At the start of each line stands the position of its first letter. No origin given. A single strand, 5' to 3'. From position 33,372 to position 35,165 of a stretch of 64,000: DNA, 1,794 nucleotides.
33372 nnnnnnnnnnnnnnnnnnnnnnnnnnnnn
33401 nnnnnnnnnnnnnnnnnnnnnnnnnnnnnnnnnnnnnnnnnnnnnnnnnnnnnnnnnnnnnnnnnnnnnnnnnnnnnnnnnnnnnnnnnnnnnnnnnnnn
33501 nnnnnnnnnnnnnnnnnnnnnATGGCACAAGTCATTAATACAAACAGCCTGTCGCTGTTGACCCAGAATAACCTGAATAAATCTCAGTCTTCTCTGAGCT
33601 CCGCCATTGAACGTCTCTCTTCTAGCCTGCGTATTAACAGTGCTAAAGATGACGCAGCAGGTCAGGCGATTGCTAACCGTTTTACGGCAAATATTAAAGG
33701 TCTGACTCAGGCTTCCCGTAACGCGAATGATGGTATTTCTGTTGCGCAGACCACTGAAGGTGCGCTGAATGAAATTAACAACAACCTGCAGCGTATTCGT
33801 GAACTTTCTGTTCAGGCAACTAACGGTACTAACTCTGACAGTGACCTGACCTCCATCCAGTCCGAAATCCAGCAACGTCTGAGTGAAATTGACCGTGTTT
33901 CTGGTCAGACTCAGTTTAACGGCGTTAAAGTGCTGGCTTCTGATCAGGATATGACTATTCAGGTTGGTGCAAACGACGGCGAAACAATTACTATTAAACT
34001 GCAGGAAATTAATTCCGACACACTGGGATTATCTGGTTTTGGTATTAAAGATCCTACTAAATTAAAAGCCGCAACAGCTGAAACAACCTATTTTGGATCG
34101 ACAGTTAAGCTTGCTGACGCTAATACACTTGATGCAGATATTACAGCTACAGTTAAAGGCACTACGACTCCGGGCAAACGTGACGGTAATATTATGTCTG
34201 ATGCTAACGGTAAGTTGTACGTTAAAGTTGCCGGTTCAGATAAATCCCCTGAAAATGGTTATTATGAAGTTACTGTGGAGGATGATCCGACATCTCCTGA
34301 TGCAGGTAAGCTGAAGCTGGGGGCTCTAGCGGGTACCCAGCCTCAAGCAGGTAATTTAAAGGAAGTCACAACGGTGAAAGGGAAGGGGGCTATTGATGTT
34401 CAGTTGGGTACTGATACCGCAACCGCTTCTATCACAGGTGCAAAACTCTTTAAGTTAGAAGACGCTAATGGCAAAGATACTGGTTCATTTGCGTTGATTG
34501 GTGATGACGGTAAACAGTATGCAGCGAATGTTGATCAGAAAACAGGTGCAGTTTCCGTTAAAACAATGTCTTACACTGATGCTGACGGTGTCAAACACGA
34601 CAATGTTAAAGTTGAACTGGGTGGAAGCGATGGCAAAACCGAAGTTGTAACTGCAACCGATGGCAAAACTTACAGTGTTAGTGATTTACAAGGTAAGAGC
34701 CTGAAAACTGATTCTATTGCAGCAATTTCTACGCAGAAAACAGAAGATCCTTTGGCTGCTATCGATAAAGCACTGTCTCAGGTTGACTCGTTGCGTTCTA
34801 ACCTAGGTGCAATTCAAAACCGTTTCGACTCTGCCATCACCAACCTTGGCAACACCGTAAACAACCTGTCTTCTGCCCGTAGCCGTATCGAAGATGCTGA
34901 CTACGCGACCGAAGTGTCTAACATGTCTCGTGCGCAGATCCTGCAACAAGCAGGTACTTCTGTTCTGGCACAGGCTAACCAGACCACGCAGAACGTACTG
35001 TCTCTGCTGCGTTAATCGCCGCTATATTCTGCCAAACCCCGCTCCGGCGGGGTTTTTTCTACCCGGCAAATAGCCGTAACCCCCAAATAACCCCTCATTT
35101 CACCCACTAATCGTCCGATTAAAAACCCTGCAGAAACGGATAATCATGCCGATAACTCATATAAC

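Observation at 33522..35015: fliC allele whose conserved termini look Salmonella-like rather than K-12-like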

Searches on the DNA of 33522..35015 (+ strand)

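Call 3: search_dna_similar(query=window:33522-35015:+, collection=ecoli_genomes, mode=near, max_rows=40)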
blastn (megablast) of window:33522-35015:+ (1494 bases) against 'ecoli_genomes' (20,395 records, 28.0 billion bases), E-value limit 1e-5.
Records with a match: 2384; places in all: 2413; records where one place covers at least 80% of the query: 113.
Genomes with a match: 2383 of 5426; with a place that covers at least 80% of the query: 113. Places per genome that has any: lowest 1, median 1, highest 3. On chromosomes: 2411 places; on plasmids: 2.
Best place of each record, by identity: >=99% 97; 95-99% 17; 90-95% 735; 80-90% 377; 60-80% 1158.
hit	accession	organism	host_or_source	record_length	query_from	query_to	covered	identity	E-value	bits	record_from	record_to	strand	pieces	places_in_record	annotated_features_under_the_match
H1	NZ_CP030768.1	Escherichia coli strain 2017C-4173W12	missing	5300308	1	1494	100%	100.0%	0e+0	2760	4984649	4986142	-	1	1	flagellin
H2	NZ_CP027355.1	Escherichia coli strain 2013C-4991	Homo sapiens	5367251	1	1494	100%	100.0%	0e+0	2760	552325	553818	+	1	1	flagellin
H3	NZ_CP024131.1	Escherichia coli strain 14EC007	clinical patient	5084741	1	1494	100%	100.0%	0e+0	2760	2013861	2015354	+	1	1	flagellin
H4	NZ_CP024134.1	Escherichia coli strain 14EC017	clinical patient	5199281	1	1494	100%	100.0%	0e+0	2760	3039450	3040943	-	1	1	flagellin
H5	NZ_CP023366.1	Escherichia coli strain 1428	canine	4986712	1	1494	100%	100.0%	0e+0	2760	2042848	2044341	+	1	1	flagellin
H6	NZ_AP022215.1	Escherichia coli strain WP8-S17-ESBL-05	-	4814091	1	1494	100%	100.0%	0e+0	2760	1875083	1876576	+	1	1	flagellin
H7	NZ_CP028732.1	Escherichia coli strain H3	Homo sapiens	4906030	1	1494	100%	100.0%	0e+0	2760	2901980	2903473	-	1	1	flagellin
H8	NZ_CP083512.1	Escherichia coli strain elppa4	Homo sapiens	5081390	1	1494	100%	100.0%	0e+0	2760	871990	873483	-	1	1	flagellin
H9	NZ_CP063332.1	Escherichia coli strain BS74R-D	Homo sapiens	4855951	1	1494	100%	100.0%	0e+0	2760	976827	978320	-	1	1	flagellin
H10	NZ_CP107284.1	Escherichia coli strain SW4848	Water from a lake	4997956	1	1494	100%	100.0%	0e+0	2760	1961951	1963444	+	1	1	flagellin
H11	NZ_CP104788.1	Escherichia coli strain SHP24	swine faeces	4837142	1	1494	100%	100.0%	0e+0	2760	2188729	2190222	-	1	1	flagellin N-terminal helical domain-containing protein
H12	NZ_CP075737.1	Escherichia coli strain CPF6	Sus scrofa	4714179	1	1494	100%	100.0%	0e+0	2760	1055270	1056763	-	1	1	flagellin N-terminal helical domain-containing protein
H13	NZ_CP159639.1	Escherichia coli strain Z226-7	hospital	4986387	1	1494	100%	100.0%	0e+0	2760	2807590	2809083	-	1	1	flagellin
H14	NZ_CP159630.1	Escherichia coli strain Z217-2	hospital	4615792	1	1494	100%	100.0%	0e+0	2760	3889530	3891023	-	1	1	flagellin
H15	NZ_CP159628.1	Escherichia coli strain Z217-4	hospital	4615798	1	1494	100%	100.0%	0e+0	2760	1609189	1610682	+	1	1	flagellin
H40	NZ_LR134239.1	Escherichia coli strain NCTC9100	missing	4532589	1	1494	100%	100.0%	0e+0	2760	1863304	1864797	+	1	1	flagellin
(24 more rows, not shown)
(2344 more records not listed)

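Call 21: get_annotated_region(hit=H40, flank=6000)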
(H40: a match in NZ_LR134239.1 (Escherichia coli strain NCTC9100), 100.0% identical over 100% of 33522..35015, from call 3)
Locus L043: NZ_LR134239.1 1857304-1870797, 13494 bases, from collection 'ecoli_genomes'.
description: Escherichia coli strain NCTC9100 chromosome 1, complete sequence
organism: Escherichia coli strain NCTC9100 (NCBI taxid 562)
replicon: chromosome; assembly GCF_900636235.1
host: missing; source: not available: to be reported later; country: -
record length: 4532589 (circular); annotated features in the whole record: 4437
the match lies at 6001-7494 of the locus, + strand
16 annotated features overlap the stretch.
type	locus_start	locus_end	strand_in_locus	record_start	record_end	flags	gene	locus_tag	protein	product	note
CDS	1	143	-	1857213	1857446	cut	yedF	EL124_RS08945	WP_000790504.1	sulfurtransferase-like selenium metabolism protein YedF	-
CDS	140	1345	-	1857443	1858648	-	yedE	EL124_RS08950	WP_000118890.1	selenium metabolism membrane protein YedE/FdhT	-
CDS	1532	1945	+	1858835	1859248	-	yedD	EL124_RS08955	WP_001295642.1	lipoprotein YedD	-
CDS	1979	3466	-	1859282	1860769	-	amyA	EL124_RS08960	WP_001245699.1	alpha-amylase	-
CDS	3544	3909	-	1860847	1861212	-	fliT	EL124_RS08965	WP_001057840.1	flagella biosynthesis regulatory protein FliT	-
CDS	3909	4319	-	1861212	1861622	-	fliS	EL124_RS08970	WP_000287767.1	flagellar export chaperone FliS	-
CDS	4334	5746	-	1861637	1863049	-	fliD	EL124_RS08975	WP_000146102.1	flagellar filament capping protein FliD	-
CDS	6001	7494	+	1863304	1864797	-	-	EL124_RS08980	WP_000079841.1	flagellin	-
CDS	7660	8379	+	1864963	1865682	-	fliA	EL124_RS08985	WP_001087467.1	RNA polymerase sigma factor FliA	-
CDS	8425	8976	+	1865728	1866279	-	fliZ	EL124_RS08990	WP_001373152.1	flagella biosynthesis regulatory protein FliZ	-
CDS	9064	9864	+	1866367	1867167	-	tcyJ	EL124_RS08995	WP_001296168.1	cystine ABC transporter substrate-binding protein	-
CDS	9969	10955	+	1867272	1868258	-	dcyD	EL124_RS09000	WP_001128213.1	D-cysteine desulfhydrase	-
CDS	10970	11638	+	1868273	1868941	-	tcyL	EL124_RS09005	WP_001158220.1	cystine ABC transporter permease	-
CDS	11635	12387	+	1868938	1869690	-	tcyN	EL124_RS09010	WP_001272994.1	L-cystine ABC transporter ATP-binding protein TcyN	-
CDS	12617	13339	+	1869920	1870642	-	sdiA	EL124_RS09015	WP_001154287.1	transcriptional regulator SdiA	-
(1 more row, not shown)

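Call 24: search_dna_similar(query=window:33522-34040:+, collection=ecoli_genomes, mode=distant, max_rows=60, rows=spread)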
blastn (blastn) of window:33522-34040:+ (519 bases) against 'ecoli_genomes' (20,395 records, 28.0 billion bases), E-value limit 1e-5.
Records with a match: 5377; places in all: 5433; records where one place covers at least 80% of the query: 5361.
Genomes with a match: 5376 of 5426; with a place that covers at least 80% of the query: 5360. Places per genome that has any: lowest 1, median 1, highest 3. On chromosomes: 5430 places; on plasmids: 3.
Best place of each record, by identity: >=99% 98; 95-99% 15; 90-95% 355; 80-90% 395; 60-80% 4514.
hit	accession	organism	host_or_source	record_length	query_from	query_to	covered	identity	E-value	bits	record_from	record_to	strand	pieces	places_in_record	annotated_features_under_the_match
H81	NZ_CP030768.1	Escherichia coli strain 2017C-4173W12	missing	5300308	1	519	100%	100.0%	0e+0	937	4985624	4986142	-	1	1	flagellin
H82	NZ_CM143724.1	Escherichia coli strain CFIAFB20190167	food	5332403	1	519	100%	99.2%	0e+0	919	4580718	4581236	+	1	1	flagellin N-terminal helical domain-containing protein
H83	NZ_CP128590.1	Escherichia coli strain VG35A2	farm environment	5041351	1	480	92%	91.3%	0e+0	677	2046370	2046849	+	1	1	flagellin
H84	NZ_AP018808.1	Escherichia coli strain E2865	Bos taurus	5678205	1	480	92%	90.4%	0e+0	659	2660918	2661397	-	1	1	flagellin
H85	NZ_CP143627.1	Escherichia coli strain FJ_Ec_21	swine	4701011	1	480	92%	90.4%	0e+0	659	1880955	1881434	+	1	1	flagellin FliC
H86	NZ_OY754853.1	Escherichia coli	-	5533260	1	480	92%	90.4%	0e+0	659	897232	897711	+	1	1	flagellin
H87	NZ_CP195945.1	Escherichia coli strain C6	Water sample from the Juan Diaz River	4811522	1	480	92%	89.2%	6e-178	632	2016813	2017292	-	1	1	flagellin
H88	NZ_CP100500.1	Escherichia coli strain LH50-c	Gallus gallus domesticus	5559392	1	480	92%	89.0%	2e-176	627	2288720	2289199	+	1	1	FliC/FljB family flagellin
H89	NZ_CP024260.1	Escherichia coli strain F5656C1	missing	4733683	1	468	90%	88.7%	8e-170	606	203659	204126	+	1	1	flagellin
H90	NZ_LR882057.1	Escherichia coli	Gallus gallus domesticus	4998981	1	468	90%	88.7%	8e-170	606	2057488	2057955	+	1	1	flagellin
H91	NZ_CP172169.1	Escherichia coli strain GF47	chicken meat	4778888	1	519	100%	77.7%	1e-110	409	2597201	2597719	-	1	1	FliC/FljB family flagellin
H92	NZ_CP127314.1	Escherichia coli strain C25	Bos taurus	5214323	1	519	100%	77.3%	6e-108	400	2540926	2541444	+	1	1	FliC/FljB family flagellin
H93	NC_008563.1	Escherichia coli APEC O1 strain APEC O1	lesion site (lung) of a dead turkey ...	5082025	1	519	100%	77.1%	7e-107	396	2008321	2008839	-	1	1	FliC/FljB family flagellin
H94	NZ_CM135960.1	Escherichia coli strain YZB902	Chicken feces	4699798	1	519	100%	77.1%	7e-107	396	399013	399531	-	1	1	FliC/FljB family flagellin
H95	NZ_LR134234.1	Escherichia coli strain NCTC8623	missing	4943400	1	504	97%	79.4%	8e-119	436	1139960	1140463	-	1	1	FliC/FljB family flagellin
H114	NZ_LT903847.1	Escherichia coli O127:H6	Homo sapiens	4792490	1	506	97%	77.5%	3e-106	395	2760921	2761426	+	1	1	FliC/FljB family flagellin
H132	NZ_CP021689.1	Escherichia coli strain AR_0058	missing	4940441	1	455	88%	78.2%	8e-100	372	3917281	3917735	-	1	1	flagellin FliC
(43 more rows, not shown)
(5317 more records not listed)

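Call 26: get_annotated_region(hit=H83, flank=4500)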
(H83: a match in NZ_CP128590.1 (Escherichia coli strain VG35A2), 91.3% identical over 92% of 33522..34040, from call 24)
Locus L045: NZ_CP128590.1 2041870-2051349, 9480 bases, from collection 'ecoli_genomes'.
description: Escherichia coli strain VG35A2 chromosome, complete genome
organism: Escherichia coli strain VG35A2 (NCBI taxid 562)
replicon: chromosome; assembly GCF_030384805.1
host: -; source: farm environment; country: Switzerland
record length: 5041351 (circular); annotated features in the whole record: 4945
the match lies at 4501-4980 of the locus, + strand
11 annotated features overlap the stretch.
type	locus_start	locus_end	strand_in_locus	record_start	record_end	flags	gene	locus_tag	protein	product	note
CDS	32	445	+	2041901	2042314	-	yedD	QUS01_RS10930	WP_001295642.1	lipoprotein YedD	-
CDS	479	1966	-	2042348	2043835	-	amyA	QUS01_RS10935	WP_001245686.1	alpha-amylase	-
CDS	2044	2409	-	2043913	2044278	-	fliT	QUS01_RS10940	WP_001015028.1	flagella biosynthesis regulatory protein FliT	-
CDS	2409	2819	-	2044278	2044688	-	fliS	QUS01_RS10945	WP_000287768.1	flagellar export chaperone FliS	-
CDS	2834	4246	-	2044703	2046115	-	fliD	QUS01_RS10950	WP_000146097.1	flagellar filament capping protein FliD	-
CDS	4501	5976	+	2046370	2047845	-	-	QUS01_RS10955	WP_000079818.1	flagellin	-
CDS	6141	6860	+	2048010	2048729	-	fliA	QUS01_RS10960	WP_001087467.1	RNA polymerase sigma factor FliA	-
CDS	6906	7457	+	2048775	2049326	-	fliZ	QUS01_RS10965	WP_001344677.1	flagella biosynthesis regulatory protein FliZ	-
CDS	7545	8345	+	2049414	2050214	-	tcyJ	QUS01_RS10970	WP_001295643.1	cystine ABC transporter substrate-binding protein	-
CDS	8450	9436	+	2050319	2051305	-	dcyD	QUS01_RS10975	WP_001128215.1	D-cysteine desulfhydrase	-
CDS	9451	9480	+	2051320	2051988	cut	tcyL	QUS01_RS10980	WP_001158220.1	cystine ABC transporter permease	-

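Call 27: get_annotated_region(hit=H84, flank=4500)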
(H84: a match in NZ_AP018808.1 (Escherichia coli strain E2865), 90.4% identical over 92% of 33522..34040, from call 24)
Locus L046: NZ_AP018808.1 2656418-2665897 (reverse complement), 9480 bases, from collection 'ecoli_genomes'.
description: Escherichia coli strain E2865 chromosome, complete genome
organism: Escherichia coli strain E2865 (NCBI taxid 562)
replicon: chromosome; assembly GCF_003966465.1
host: Bos taurus; source: -; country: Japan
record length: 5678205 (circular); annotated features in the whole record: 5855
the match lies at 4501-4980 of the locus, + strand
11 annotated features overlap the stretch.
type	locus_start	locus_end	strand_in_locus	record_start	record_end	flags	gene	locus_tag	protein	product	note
CDS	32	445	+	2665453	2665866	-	yedD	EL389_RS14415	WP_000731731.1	lipoprotein YedD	-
CDS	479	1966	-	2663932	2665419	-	amyA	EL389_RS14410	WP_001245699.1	alpha-amylase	-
CDS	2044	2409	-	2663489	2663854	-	fliT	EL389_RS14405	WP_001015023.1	flagella biosynthesis regulatory protein FliT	-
CDS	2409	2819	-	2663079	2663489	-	fliS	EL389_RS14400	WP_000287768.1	flagellar export chaperone FliS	-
CDS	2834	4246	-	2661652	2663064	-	fliD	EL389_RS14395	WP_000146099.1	flagellar filament capping protein FliD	-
CDS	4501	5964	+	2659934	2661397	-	-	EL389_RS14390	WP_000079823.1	flagellin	-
CDS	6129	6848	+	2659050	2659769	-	fliA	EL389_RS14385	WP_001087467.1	RNA polymerase sigma factor FliA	-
CDS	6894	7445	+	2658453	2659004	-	fliZ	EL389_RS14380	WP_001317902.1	flagella biosynthesis regulatory protein FliZ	-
CDS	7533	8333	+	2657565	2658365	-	tcyJ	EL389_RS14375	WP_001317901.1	cystine ABC transporter substrate-binding protein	-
CDS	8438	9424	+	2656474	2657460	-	dcyD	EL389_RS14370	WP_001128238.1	D-cysteine desulfhydrase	-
CDS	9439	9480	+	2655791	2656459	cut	tcyL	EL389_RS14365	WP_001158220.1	cystine ABC transporter permease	-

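Call 28: get_annotated_region(hit=H87, flank=4500)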
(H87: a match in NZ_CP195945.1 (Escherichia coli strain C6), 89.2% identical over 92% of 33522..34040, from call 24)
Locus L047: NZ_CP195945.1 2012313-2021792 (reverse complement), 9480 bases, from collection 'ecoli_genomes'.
description: Escherichia coli strain C6 chromosome, complete genome
organism: Escherichia coli strain C6 (NCBI taxid 562)
replicon: chromosome; assembly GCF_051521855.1
host: -; source: Water sample from the Juan Diaz River; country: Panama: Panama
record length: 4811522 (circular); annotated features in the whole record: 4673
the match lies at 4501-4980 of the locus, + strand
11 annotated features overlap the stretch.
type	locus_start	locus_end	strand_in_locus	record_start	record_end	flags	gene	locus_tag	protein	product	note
CDS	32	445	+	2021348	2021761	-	yedD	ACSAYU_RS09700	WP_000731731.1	lipoprotein YedD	-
CDS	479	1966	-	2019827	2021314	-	amyA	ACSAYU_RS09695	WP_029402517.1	alpha-amylase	-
CDS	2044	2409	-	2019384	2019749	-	fliT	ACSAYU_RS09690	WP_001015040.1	flagella biosynthesis regulatory protein FliT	-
CDS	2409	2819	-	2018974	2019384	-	fliS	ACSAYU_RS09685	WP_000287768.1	flagellar export chaperone FliS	-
CDS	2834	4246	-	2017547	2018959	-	fliD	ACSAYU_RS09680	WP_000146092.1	flagellar filament capping protein FliD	-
CDS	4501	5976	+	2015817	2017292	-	-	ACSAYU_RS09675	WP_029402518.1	flagellin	-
CDS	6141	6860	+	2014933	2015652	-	fliA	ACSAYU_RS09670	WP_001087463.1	RNA polymerase sigma factor FliA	-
CDS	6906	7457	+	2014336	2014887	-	fliZ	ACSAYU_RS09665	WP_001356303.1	flagella biosynthesis regulatory protein FliZ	-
CDS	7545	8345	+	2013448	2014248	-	tcyJ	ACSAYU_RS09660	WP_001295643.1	cystine ABC transporter substrate-binding protein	-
CDS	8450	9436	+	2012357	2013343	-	dcyD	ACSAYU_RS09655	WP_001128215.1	D-cysteine desulfhydrase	-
CDS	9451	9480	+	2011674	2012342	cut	tcyL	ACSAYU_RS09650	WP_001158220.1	cystine ABC transporter permease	-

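Call 29: get_annotated_region(hit=H89, flank=4500)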
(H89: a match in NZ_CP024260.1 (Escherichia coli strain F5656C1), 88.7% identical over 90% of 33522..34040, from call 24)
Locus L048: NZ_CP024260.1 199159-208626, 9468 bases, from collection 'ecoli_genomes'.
description: Escherichia coli strain F5656C1 chromosome, complete genome
organism: Escherichia coli strain F5656C1 (NCBI taxid 562)
replicon: chromosome; assembly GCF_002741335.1
host: missing; source: missing; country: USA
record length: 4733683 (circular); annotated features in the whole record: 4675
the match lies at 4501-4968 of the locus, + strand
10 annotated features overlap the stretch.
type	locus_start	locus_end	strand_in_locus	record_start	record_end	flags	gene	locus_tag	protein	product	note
CDS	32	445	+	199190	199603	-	yedD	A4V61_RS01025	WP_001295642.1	lipoprotein YedD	-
CDS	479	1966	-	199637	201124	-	amyA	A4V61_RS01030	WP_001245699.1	alpha-amylase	-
CDS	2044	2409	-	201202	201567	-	fliT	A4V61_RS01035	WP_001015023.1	flagella biosynthesis regulatory protein FliT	-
CDS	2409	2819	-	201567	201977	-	fliS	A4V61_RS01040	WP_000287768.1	flagellar export chaperone FliS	-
CDS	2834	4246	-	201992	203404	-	fliD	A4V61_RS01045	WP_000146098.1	flagellar filament capping protein FliD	-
CDS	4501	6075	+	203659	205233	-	-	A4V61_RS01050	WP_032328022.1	flagellin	-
CDS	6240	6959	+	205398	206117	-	fliA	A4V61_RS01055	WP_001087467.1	RNA polymerase sigma factor FliA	-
CDS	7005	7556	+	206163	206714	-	fliZ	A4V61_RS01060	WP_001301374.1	flagella biosynthesis regulatory protein FliZ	-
CDS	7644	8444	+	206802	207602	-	tcyJ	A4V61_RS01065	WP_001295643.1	cystine ABC transporter substrate-binding protein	-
CDS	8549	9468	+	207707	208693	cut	dcyD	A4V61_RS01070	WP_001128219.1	D-cysteine desulfhydrase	-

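Call 30: get_annotated_region(hit=H82, flank=4500)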
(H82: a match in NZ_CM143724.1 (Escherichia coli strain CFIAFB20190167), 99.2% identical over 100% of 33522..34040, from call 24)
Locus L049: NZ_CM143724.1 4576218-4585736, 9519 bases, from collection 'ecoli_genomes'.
description: Escherichia coli strain CFIAFB20190167 chromosome, whole genome shotgun sequence
organism: Escherichia coli strain CFIAFB20190167 (NCBI taxid 562)
replicon: chromosome; assembly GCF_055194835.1
host: -; source: food; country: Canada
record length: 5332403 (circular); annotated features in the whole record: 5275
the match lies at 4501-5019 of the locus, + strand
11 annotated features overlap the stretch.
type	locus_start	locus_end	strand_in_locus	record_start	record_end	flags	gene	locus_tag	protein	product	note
CDS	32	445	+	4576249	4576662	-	yedD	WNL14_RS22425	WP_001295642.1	lipoprotein YedD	-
CDS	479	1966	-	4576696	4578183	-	amyA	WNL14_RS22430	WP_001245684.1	alpha-amylase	-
CDS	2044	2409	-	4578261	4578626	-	fliT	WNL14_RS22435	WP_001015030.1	flagella biosynthesis regulatory protein FliT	-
CDS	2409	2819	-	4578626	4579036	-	fliS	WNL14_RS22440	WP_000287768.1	flagellar export chaperone FliS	-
CDS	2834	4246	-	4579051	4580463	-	fliD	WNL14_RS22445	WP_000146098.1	flagellar filament capping protein FliD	-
CDS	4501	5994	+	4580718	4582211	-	-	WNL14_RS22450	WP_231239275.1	flagellin N-terminal helical domain-containing protein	-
CDS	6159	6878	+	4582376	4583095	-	fliA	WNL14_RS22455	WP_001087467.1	RNA polymerase sigma factor FliA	-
CDS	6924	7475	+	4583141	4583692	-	fliZ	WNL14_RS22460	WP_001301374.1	flagella biosynthesis regulatory protein FliZ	-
CDS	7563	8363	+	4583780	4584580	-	tcyJ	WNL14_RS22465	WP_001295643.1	cystine ABC transporter substrate-binding protein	-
CDS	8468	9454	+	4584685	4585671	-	dcyD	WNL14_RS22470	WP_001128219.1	D-cysteine desulfhydrase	-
CDS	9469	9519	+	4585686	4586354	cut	tcyL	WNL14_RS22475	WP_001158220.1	cystine ABC transporter permease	-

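Call 38: get_annotated_region(hit=H114, flank=4500)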
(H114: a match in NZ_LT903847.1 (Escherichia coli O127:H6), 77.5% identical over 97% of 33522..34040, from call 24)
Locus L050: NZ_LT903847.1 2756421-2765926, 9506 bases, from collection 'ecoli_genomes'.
description: Escherichia coli O127:H6 isolate EPEC1 chromosome 1, complete sequence
organism: Escherichia coli O127:H6 (NCBI taxid 168807)
replicon: chromosome; assembly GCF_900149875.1
host: Homo sapiens; source: Artificial construct derived from EPEC E2348/69 variety 2; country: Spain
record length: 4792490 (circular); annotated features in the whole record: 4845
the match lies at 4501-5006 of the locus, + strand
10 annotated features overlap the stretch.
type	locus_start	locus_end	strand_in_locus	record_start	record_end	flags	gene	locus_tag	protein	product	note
CDS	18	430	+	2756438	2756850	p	yedD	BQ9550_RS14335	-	lipoprotein YedD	frameshifted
CDS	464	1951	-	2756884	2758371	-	amyA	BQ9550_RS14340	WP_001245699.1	alpha-amylase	-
CDS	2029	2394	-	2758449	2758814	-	fliT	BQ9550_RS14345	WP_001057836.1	flagella biosynthesis regulatory protein FliT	-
CDS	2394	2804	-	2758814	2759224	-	fliS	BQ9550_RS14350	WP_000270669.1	flagellar export chaperone FliS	-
CDS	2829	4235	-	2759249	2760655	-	fliD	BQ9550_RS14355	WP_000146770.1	flagellar filament capping protein FliD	-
CDS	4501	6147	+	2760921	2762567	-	-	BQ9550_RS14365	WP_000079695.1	FliC/FljB family flagellin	-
CDS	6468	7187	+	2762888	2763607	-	fliA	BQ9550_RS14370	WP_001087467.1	RNA polymerase sigma factor FliA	-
CDS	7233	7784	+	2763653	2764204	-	fliZ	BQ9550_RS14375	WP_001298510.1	flagella biosynthesis regulatory protein FliZ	-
CDS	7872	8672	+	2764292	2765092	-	tcyJ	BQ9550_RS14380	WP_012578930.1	cystine ABC transporter substrate-binding protein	-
CDS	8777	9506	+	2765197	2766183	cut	dcyD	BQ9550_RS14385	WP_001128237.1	D-cysteine desulfhydrase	-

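Call 39: get_annotated_region(hit=H132, flank=4500)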
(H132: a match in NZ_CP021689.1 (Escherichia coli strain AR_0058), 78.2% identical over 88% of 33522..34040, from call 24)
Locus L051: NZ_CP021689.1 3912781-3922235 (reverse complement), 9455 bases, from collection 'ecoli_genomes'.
description: Escherichia coli strain AR_0058 chromosome, complete genome
organism: Escherichia coli strain AR_0058 (NCBI taxid 562)
replicon: chromosome; assembly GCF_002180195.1
host: missing; source: missing; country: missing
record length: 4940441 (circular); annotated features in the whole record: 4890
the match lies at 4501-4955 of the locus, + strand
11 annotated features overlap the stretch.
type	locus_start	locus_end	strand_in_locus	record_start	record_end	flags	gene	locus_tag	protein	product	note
CDS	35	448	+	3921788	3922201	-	yedD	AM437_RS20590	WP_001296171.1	lipoprotein YedD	-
CDS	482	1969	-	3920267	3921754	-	amyA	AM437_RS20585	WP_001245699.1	alpha-amylase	-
CDS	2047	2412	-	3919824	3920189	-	fliT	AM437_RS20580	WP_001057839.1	flagella biosynthesis regulatory protein FliT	-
CDS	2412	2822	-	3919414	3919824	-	fliS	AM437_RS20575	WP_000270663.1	flagellar export chaperone FliS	-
CDS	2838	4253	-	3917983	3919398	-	fliD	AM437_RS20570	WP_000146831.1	flagellar filament capping protein FliD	-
CDS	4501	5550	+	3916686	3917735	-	-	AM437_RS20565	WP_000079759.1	flagellin FliC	-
CDS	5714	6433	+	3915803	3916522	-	fliA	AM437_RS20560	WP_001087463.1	RNA polymerase sigma factor FliA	-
CDS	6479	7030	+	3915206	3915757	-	fliZ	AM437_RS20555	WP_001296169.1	flagella biosynthesis regulatory protein FliZ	-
CDS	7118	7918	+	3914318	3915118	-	tcyJ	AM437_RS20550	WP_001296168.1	cystine ABC transporter substrate-binding protein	-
CDS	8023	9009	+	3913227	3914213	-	dcyD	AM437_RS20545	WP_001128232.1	D-cysteine desulfhydrase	-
CDS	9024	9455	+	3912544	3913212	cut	tcyL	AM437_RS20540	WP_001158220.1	cystine ABC transporter permease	-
